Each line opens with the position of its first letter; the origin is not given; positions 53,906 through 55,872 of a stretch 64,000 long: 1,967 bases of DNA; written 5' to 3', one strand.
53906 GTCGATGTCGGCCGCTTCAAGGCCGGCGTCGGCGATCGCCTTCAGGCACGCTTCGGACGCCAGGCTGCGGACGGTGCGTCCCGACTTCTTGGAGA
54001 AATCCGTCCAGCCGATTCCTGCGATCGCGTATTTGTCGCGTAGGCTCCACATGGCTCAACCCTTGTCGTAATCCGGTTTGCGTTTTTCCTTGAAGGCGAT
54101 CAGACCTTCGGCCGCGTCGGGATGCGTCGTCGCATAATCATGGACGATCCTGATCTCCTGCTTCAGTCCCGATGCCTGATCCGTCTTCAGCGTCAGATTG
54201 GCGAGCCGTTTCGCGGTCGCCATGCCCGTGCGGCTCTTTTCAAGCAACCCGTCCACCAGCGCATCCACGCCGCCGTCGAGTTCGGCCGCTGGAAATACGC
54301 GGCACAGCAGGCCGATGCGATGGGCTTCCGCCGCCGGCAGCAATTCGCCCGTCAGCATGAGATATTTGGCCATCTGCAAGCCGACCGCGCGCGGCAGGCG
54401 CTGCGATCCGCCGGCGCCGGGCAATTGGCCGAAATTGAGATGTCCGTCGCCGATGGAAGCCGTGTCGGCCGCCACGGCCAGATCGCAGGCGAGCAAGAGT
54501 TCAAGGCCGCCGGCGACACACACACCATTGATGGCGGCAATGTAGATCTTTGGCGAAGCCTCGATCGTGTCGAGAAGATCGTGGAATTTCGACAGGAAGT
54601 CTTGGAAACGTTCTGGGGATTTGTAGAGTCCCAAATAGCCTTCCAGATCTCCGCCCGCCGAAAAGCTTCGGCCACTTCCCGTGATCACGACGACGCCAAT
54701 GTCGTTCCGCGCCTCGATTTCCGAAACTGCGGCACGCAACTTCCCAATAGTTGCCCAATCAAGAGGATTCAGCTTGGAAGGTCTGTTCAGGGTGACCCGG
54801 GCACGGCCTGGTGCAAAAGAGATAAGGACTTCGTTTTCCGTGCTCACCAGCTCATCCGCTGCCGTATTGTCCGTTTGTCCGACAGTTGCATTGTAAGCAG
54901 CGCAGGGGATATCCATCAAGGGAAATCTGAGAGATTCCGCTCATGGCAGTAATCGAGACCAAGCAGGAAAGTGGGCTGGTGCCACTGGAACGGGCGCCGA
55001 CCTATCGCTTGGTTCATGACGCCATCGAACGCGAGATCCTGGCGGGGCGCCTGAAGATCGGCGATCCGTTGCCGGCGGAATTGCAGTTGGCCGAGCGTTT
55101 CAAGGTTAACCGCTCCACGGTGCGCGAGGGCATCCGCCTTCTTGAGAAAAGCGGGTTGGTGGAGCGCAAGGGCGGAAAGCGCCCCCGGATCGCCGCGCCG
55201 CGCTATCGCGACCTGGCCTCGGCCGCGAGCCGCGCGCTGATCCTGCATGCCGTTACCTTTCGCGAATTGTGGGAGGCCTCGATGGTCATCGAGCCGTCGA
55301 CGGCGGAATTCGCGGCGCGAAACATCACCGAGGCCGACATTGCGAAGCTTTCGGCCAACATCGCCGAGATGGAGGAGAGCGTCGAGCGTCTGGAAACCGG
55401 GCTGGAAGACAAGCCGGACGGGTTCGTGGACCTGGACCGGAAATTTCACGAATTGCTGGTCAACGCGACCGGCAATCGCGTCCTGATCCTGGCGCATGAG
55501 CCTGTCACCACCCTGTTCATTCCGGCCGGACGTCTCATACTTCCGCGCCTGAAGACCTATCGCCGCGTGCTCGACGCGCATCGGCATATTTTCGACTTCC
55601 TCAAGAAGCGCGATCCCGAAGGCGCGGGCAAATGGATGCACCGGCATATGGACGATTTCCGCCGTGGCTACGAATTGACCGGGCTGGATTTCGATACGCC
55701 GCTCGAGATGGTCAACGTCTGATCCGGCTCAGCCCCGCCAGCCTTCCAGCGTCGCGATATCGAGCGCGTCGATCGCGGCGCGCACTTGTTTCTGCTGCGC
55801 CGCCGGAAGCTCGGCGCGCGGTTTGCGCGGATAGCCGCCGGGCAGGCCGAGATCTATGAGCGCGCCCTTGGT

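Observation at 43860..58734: Uncharacterised 13-gene FadR regulon: CoA-activation, hydration and retro-aldol pathway with its own importer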

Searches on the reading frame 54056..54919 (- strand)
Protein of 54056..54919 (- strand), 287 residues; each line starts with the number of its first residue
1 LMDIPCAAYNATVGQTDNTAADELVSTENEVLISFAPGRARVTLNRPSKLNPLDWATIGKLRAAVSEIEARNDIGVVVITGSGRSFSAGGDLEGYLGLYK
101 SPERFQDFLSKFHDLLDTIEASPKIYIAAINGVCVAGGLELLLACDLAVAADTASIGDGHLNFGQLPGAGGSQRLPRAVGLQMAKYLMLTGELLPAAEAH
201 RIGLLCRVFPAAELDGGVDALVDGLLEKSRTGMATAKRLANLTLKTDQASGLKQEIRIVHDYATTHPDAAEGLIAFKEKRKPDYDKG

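Call 3: search_protein_families(library=pfam, proteins=[window:54056-54919:-])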
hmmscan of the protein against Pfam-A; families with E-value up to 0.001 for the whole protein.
window:54056-54919:- (287 aa): 2 families
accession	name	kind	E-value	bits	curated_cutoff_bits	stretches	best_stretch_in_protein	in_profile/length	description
PF00378.25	ECH_1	-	8.7e-56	189.5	27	1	40-285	7-249/251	Enoyl-CoA hydratase/isomerase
PF16113.10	ECH_2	-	9.6e-32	111.2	27.2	1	41-262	3-225/335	Enoyl-CoA hydratase/isomerase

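Call 9: search_protein_families(library=ncbifam, proteins=[window:54056-54919:-], max_evalue=0.00001)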
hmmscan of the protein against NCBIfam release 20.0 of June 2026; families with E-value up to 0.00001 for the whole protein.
window:54056-54919:- (287 aa): 72 families (the best 25 are shown)
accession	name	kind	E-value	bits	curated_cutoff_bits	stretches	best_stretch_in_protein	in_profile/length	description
NF004517.0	PRK05862.1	equivalog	7.1e-51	173.2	396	1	31-285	6-255/257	enoyl-CoA hydratase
NF005802.0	PRK07657.1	equivalog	1.6e-48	165.5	363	1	38-285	13-258/260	enoyl-CoA hydratase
NF051848.1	EnCoAHydtEchA19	equivalog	1.2e-47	162.6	400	1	42-285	13-256/258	enoyl-CoA hydratase EchA19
NF004840.0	PRK06190.1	equivalog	2.2e-46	158.5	253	1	31-265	6-238/260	enoyl-CoA hydratase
NF004475.0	PRK05809.1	subfamily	1.2e-44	152.8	394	1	34-285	9-258/260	short-chain-enoyl-CoA hydratase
NF005803.0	PRK07658.1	equivalog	1.2e-44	152.7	313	1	40-285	13-255/257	enoyl-CoA hydratase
NF004634.0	PRK05980.1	equivalog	4e-44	151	375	1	31-285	5-261/263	crotonase/enoyl-CoA hydratase family protein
NF007239.0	PRK09674.1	equivalog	3.7e-43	147.8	371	1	30-285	5-255/257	2,3-dehydroadipyl-CoA hydratase PaaF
NF042430.2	EnCoAhydt_DpgD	equivalog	5.7e-42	143.9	400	1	40-284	8-255/258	enoyl-CoA-hydratase DpgD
NF006008.0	PRK08139.1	equivalog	1.6e-40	139.3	313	1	27-285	9-264/266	enoyl-CoA hydratase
NF046063.1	oxepin_alt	equivalog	9e-40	136.7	300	1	41-283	12-254/254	oxepin-CoA hydrolase, alternative type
NF006100.0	PRK08252.1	subfamily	9.4e-40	136.8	282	1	30-284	4-251/254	crotonase/enoyl-CoA hydratase family protein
NF006588.0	PRK09120.1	equivalog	7e-39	133.7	276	1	29-241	8-222/276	p-hydroxycinnamoyl CoA hydratase/lyase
NF006007.0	PRK08138.1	subfamily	1.1e-38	133.1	355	1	36-285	15-259/261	enoyl-CoA hydratase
NF006566.0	PRK09076.1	subfamily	3.2e-38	131.8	286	1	39-285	15-258/260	enoyl-CoA hydratase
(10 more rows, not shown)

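Call 43: search_solved_structures(query=window:54056-54850:-, max_evalue=1e-20, show_alignments=2)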
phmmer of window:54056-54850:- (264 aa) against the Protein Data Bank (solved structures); distinct sequences matched with E-value up to 1e-20: 94 (the best 60 are shown).
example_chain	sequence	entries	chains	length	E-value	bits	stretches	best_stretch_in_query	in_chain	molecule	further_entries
5zai_A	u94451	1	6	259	2.6e-45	158.2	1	19-261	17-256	3-hydroxypropionyl-coenzyme A dehydratase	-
3q0j_A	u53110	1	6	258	4.5e-43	150.9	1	17-261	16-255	enoyl-CoA hydratase echA8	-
4fjw_D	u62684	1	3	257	4.7e-43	150.8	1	17-261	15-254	Probable enoyl-CoA hydratase echA8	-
3pzk_A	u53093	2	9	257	4.8e-43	150.8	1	17-261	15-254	e enoyl-CoA hydratase echA8 | enoyl-CoA hydratase echA8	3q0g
3h81_A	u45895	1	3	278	5.8e-43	150.5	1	17-261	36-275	enoyl-CoA hydratase echA8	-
9qwv_A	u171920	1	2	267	7.1e-41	143.7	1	17-262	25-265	Enoyl-CoA hydratase, mitochondrial, putative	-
3moy_A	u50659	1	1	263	1.2e-39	139.7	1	15-261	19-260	Probable enoyl-CoA hydratase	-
3kqf_A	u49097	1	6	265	5.5e-38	134.2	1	13-261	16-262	Enoyl-CoA hydratase/isomerase family protein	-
7eum_C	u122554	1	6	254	1.3e-37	133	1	10-258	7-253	Enoyl-CoA hydratase/isomerase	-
28bq_A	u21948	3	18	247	1.7e-36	129.4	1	10-253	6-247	Enoyl-CoA hydratase/isomerase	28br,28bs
9ula_A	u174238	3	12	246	8.8e-36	127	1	10-248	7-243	Enoyl-CoA hydratase/isomerase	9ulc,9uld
1ey3_A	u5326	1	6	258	1.8e-35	125.9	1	19-261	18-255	ENOYL-COA HYDRATASE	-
1mj3_A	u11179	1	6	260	1.9e-35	125.9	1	19-261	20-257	ENOYL-COA HYDRATASE, MITOCHONDRIAL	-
1dub_A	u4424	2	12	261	1.9e-35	125.9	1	19-261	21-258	2-ENOYL-COA HYDRATASE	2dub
9rgq_A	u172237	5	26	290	2.7e-35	125.4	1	19-261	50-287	Enoyl-CoA hydratase, mitochondrial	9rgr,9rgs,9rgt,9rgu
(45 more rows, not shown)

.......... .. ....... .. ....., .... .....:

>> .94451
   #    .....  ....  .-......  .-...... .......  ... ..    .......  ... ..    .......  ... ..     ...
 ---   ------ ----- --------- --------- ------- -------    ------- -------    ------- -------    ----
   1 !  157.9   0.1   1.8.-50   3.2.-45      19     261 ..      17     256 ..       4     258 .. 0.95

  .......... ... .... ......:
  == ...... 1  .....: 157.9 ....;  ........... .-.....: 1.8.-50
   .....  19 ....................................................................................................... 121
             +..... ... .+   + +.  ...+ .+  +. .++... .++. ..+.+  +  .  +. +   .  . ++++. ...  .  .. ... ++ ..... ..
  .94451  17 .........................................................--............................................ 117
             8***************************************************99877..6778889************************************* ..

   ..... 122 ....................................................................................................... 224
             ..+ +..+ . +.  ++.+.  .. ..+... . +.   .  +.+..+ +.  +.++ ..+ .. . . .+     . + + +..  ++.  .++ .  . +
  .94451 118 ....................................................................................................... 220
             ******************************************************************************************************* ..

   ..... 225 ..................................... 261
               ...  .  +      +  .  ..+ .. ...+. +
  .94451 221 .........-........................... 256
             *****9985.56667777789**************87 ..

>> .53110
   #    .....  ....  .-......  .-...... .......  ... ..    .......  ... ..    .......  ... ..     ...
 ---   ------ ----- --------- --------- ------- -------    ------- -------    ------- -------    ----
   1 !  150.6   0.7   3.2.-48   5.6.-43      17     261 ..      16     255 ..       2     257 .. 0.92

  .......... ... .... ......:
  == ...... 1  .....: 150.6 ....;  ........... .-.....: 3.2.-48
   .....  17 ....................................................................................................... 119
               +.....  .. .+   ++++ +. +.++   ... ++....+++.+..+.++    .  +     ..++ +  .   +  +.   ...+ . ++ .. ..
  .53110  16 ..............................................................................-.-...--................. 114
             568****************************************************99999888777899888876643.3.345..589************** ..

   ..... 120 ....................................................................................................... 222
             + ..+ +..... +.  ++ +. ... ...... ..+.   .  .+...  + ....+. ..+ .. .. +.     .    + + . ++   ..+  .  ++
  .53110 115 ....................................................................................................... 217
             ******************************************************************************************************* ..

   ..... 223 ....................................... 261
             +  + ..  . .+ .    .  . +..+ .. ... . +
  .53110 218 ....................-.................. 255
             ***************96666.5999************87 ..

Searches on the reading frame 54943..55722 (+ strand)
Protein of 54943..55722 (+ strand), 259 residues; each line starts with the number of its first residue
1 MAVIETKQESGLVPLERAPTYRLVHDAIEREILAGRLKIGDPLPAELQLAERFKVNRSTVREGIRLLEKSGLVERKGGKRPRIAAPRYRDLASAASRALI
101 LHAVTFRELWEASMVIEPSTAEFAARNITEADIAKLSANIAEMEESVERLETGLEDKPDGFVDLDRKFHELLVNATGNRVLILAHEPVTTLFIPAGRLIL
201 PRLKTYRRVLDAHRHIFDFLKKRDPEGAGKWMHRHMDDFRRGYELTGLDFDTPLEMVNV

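Call 5: search_protein_families(library=pfam, proteins=[window:54943-55722:+], max_evalue=0.1)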
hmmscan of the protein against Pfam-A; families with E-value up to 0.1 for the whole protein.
window:54943-55722:+ (259 aa): 16 families
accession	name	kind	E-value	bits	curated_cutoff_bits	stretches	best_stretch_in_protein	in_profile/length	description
PF07729.17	FCD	-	2.3e-26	93.1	24.3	1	108-237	1-124/125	FCD domain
PF00392.27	GntR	-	5.2e-17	61.7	27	1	21-79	2-60/64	Bacterial regulatory proteins, gntR family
PF08279.18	HTH_11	-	0.00067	19.9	25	1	48-72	20-45/55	HTH domain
PF12840.13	HTH_20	-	0.00077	19.8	27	1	47-74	22-49/51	Helix-turn-helix domain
PF01325.25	Fe_dep_repress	-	0.0011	19.6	26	1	47-77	26-56/60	Iron dependent repressor, N-terminal DNA binding domain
PF01047.28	MarR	-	0.0012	19.1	24.6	1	48-76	22-50/59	MarR family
PF12802.13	MarR_2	-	0.0047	17.5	27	1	48-76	25-53/61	MarR family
PF01978.25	TrmB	-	0.0056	17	25.6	1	48-81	27-59/68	Sugar-specific transcriptional regulator TrmB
PF01022.26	HTH_5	-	0.0067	16.7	22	1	48-74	20-46/47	Bacterial regulatory protein, arsR family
PF13730.12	HTH_36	-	0.015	15.5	25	1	49-73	31-55/55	Helix-turn-helix domain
PF08220.18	HTH_DeoR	-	0.026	14.7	21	1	48-76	19-47/57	DeoR-like helix-turn-helix domain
PF25213.1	HVO_A0261_N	-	0.028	14.7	35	0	48-78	29-59/86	HVO_A0261 N-terminal domain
PF18128.7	HydF_dimer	-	0.061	13.8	23.4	0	193-214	22-43/99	Hydrogen maturase F dimerization domain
PF13412.12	HTH_24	-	0.063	13.3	21.9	0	48-74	22-48/48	Winged helix-turn-helix DNA-binding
PF13545.12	HTH_Crp_2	-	0.075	13.4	27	0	48-80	27-58/70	Crp-like helix-turn-helix domain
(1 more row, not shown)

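Call 9: search_protein_families(library=ncbifam, proteins=[window:54943-55722:+], max_evalue=0.00001)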
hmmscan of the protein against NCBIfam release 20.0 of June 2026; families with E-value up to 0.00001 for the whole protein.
window:54943-55722:+ (259 aa): 20 families
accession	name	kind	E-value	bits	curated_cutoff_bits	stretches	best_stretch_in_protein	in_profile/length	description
NF003011.0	PRK03837.1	subfamily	4.4e-30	105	260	1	14-244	8-234/241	transcriptional regulator NanR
NF007442.0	PRK09990.1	equivalog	6.5e-20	71.6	301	1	20-240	11-232/256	transcriptional regulator GlcC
TIGR03338.1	phnR_burk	equivalog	5.3e-19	68.7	271.5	1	22-238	14-208/212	phosphonate utilization associated transcriptional regulator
TIGR02325.1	C_P_lyase_phnF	equivalog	3.3e-17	62.8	156.8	1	20-87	9-76/238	phosphonate metabolism transcriptional regulator PhnF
NF008571.0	PRK11523.1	equivalog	5.8e-17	62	396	1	21-240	10-222/258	transcriptional regulator ExuR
NF007001.0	PRK09464.1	equivalog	7.7e-16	58.5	330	1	24-236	15-225/254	pyruvate dehydrogenase complex transcriptional repressor PdhR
NF007741.0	PRK10421.1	equivalog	3.9e-14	52.7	311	1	29-237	17-227/262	transcriptional regulator LldR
NF007588.0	PRK10225.1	equivalog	3.3e-12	46.3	442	1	21-238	11-226/257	Uxu operon transcriptional regulator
TIGR02018.2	his_ut_repres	equivalog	2.7e-11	43.3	220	1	21-89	1-69/226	histidine utilization transcriptional repressor HutC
NF052290.2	MocR_like_YczR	exception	2.5e-10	39.7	487.4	1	16-126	16-124/458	MocR-like transcription factor YczR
TIGR03337.1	phnR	equivalog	2.8e-10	40.3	296.75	1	20-77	2-59/231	phosphonate utilization transcriptional regulator PhnR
NF007292.0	PRK09764.1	equivalog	9.4e-10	38.1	281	1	17-75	3-61/240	GntR family transcriptional regulator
TIGR02404.1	trehalos_R_Bsub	equivalog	1.6e-09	37.7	211.95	1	22-79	3-60/233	trehalose operon repressor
NF052282.1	PLP_TF_PdxR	equivalog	1.3e-08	34.4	320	1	20-145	2-124/448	MocR-like pyridoxine biosynthesis transcription factor PdxR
NF007486.0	PRK10079.1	equivalog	2.3e-08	34.1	363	1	20-78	13-70/241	phosphonate metabolism transcriptional regulator PhnF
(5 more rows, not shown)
